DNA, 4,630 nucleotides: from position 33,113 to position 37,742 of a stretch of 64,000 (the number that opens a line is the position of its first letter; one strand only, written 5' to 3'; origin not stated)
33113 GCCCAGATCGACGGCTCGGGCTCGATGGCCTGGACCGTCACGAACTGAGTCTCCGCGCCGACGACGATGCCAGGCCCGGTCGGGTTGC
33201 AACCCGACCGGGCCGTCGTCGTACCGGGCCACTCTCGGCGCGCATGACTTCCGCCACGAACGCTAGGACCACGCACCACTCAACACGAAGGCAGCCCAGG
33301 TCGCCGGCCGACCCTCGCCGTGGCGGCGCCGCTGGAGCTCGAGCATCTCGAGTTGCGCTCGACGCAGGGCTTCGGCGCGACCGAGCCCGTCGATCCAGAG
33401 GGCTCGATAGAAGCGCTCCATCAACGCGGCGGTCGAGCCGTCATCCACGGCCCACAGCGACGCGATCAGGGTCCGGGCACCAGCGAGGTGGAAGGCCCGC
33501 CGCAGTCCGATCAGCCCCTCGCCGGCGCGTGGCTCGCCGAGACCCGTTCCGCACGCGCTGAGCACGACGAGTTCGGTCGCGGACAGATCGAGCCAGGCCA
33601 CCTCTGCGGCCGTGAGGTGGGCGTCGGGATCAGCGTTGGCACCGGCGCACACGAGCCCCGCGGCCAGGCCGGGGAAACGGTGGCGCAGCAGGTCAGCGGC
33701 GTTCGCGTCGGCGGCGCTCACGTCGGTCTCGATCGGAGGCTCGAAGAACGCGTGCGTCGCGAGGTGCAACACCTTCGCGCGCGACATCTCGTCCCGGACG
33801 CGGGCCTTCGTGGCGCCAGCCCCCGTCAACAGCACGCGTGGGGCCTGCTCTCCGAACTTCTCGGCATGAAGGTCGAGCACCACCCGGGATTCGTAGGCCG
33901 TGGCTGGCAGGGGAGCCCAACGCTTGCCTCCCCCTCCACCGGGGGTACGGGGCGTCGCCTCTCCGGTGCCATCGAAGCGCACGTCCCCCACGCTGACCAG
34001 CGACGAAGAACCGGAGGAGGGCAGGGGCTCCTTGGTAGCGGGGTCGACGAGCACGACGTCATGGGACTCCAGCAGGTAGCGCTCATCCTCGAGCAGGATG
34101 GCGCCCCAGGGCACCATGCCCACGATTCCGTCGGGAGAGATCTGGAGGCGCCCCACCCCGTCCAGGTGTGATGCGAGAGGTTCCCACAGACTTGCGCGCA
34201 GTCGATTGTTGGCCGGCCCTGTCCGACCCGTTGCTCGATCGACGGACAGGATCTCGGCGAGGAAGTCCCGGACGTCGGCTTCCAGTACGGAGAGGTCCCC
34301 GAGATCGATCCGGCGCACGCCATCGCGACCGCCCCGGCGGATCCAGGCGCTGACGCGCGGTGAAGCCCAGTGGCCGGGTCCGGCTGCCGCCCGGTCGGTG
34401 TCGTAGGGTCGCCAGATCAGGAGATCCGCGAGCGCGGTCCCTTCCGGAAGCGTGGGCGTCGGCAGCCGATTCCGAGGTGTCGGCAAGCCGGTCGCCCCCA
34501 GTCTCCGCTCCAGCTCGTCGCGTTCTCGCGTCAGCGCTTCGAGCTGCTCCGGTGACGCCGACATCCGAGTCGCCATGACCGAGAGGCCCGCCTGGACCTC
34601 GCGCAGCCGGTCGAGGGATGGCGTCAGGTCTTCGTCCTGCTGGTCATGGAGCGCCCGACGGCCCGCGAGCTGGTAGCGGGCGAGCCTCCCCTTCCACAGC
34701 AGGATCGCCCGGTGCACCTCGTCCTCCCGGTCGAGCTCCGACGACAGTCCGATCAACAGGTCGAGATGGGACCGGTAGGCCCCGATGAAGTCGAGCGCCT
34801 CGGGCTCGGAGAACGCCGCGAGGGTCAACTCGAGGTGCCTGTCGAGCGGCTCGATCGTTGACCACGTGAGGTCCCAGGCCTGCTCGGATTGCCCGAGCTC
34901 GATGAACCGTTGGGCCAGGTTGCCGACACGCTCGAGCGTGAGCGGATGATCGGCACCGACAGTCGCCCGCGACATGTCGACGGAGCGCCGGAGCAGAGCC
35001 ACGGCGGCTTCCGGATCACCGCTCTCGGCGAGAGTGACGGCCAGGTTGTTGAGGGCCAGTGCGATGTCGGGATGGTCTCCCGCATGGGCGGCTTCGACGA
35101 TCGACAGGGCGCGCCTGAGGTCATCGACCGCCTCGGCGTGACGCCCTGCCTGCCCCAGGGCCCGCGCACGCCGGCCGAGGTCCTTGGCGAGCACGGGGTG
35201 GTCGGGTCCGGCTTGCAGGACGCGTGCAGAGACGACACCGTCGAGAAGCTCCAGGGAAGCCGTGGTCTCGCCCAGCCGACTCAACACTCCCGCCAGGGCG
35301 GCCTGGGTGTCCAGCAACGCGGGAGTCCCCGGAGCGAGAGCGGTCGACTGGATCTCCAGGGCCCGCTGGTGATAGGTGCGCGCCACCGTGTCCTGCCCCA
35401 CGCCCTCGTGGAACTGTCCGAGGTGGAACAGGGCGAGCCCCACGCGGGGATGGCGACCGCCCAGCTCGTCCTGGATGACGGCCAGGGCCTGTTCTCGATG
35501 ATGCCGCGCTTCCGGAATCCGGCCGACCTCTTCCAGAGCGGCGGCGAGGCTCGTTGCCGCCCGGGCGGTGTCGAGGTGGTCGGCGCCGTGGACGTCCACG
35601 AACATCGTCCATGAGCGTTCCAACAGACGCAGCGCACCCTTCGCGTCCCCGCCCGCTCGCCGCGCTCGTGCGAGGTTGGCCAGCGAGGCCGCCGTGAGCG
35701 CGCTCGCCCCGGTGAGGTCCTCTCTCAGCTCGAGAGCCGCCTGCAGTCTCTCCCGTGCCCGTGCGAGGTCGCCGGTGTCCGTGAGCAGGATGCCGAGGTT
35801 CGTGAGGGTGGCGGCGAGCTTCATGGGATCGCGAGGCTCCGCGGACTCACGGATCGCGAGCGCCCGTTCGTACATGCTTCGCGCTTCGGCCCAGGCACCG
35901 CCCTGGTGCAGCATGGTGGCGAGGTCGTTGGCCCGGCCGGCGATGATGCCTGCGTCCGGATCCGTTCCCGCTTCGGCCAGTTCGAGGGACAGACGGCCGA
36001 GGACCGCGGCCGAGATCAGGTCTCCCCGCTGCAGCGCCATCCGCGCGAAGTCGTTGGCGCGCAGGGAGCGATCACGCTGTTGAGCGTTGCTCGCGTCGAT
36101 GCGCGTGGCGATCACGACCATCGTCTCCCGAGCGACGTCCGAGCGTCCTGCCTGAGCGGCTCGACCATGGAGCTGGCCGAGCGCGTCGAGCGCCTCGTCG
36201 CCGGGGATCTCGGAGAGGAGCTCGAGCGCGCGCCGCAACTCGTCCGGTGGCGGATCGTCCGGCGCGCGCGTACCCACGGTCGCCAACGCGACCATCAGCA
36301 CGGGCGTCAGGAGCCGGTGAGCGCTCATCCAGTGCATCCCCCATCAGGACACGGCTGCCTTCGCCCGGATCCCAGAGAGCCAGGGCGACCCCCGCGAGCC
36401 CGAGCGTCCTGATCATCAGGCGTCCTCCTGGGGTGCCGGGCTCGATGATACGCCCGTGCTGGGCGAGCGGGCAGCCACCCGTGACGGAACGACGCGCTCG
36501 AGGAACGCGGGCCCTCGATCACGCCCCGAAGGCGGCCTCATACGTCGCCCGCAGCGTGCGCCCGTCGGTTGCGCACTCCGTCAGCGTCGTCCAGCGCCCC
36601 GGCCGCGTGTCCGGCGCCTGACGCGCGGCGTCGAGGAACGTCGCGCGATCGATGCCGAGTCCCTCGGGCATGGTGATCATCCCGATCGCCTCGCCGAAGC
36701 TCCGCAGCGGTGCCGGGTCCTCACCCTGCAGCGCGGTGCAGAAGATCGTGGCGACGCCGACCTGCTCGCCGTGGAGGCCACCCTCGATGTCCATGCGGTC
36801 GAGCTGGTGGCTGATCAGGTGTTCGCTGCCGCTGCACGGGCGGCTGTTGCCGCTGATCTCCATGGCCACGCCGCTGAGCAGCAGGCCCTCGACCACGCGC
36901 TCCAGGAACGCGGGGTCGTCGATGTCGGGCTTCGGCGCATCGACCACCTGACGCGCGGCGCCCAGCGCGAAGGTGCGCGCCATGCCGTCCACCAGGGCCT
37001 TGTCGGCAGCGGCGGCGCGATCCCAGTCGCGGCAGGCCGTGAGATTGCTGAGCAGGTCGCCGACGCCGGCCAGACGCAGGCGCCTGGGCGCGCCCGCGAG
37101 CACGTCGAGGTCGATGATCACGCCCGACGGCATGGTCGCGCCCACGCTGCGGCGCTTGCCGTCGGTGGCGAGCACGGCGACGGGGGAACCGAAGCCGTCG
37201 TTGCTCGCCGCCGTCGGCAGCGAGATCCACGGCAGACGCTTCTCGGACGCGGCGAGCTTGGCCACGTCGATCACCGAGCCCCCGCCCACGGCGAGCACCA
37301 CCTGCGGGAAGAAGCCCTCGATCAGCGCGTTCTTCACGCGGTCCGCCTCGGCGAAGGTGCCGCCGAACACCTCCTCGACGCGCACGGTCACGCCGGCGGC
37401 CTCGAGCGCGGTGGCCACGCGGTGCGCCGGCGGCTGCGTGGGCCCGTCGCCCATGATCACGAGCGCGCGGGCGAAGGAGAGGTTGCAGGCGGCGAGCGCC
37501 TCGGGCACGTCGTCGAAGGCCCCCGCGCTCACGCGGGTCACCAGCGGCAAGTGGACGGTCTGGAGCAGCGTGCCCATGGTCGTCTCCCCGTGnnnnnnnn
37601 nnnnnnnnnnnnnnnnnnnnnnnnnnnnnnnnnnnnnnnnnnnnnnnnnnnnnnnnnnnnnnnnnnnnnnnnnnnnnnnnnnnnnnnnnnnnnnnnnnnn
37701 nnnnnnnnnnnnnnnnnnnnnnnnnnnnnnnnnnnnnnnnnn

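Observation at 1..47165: An unnamed ~70-90-aa C-terminal module tags seven otherwise unrelated envelope/secreted proteins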

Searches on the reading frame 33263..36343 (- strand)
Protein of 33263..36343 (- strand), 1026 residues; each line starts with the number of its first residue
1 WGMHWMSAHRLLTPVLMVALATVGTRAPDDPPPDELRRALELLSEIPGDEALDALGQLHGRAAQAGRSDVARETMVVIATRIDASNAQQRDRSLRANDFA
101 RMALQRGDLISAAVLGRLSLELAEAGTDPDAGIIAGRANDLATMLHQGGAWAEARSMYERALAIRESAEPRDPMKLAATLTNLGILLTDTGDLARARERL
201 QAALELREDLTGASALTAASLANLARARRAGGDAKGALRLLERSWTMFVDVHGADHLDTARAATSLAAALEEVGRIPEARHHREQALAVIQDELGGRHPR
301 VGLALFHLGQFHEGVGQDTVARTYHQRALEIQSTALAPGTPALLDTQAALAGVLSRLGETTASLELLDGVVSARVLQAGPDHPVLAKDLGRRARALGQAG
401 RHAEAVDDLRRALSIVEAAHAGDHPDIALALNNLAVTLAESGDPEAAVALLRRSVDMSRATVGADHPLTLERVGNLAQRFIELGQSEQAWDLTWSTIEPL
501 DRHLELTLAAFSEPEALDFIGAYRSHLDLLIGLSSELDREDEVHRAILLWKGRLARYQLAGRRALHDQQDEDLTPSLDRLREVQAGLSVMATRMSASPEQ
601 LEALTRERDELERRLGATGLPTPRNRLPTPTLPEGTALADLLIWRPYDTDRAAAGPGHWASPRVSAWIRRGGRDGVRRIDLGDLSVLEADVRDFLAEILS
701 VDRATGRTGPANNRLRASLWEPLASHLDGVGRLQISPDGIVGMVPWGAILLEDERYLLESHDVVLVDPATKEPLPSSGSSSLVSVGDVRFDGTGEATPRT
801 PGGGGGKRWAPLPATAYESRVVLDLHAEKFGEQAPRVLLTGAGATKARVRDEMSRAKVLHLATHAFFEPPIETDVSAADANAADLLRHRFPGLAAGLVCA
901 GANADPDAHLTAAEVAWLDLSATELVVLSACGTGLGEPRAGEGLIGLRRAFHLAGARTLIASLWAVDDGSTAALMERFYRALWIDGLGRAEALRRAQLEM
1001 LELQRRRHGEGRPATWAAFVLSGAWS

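Call 16: search_protein_families(library=pfam, proteins=[window:33263-36343:-], max_evalue=0.01)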
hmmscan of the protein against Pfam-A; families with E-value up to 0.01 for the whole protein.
window:33263-36343:- (1026 aa): 14 families
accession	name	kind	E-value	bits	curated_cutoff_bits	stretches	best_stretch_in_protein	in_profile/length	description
PF12770.12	CHAT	-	2.4e-60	204.9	24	1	713-1024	5-289/289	CHAT domain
PF13424.12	TPR_12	-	1e-51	173.4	30.1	7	391-459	8-76/77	Tetratricopeptide repeat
PF13374.12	TPR_10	-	1.8e-39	133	27.5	6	428-467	2-41/42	Tetratricopeptide repeat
PF24885.1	TPR_NPHP3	-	2.7e-29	102.7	100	4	400-481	113-194/239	Nephrocystin-3 TPR domain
PF07719.23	TPR_2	-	3.7e-13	48.9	27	0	178-209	2-33/34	Tetratricopeptide repeat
PF00515.34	TPR_1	-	5.4e-13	48.6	27.8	0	389-415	4-30/34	Tetratricopeptide repeat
PF13181.12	TPR_8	-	1.3e-10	41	25.7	0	430-460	3-33/34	Tetratricopeptide repeat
PF13176.12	TPR_7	-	3.1e-09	36.6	27.9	0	141-168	5-32/36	Tetratricopeptide repeat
PF17874.7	TPR_MalT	-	4.9e-08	33.1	45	2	106-243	53-186/336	MalT-like TPR region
PF13432.12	TPR_16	-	4.3e-07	30.7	32.7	1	392-457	3-60/65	Tetratricopeptide repeat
PF13414.12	TPR_11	-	7.3e-05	22.8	26.8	0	187-209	4-26/42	TPR repeat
PF13431.12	TPR_17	-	0.00011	22.6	24.4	0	424-448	9-33/34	Tetratricopeptide repeat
PF13428.12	TPR_14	-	0.0046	18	23.5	0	392-415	7-30/44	Tetratricopeptide repeat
PF07721.20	TPR_4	-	0.0081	17.1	27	1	429-453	2-26/26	Tetratricopeptide repeat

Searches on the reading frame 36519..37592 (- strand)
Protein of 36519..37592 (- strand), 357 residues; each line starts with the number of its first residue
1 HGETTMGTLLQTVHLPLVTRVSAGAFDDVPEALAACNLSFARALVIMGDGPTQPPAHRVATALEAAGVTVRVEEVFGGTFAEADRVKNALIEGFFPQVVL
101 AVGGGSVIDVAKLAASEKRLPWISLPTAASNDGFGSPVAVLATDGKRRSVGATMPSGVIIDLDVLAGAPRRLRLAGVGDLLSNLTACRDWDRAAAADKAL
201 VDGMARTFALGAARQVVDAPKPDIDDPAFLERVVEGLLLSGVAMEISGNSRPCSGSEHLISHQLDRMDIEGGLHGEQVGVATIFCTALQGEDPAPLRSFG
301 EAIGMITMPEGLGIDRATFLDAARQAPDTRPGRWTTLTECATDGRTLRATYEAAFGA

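Call 16: search_protein_families(library=pfam, proteins=[window:36519-37592:-], max_evalue=0.01)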
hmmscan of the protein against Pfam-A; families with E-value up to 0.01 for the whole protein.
window:36519-37592:- (357 aa): 3 families
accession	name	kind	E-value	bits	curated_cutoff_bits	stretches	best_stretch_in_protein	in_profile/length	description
PF13685.12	Fe-ADH_2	-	3.6e-30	105.4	28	1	21-169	2-149/149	Iron-containing alcohol dehydrogenase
PF00465.25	Fe-ADH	-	7e-13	49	31.3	1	21-161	6-167/168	Iron-containing alcohol dehydrogenase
PF01761.26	DHQ_synthase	-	0.00058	19.9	24.2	1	97-171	32-111/115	3-dehydroquinate synthase N-terminal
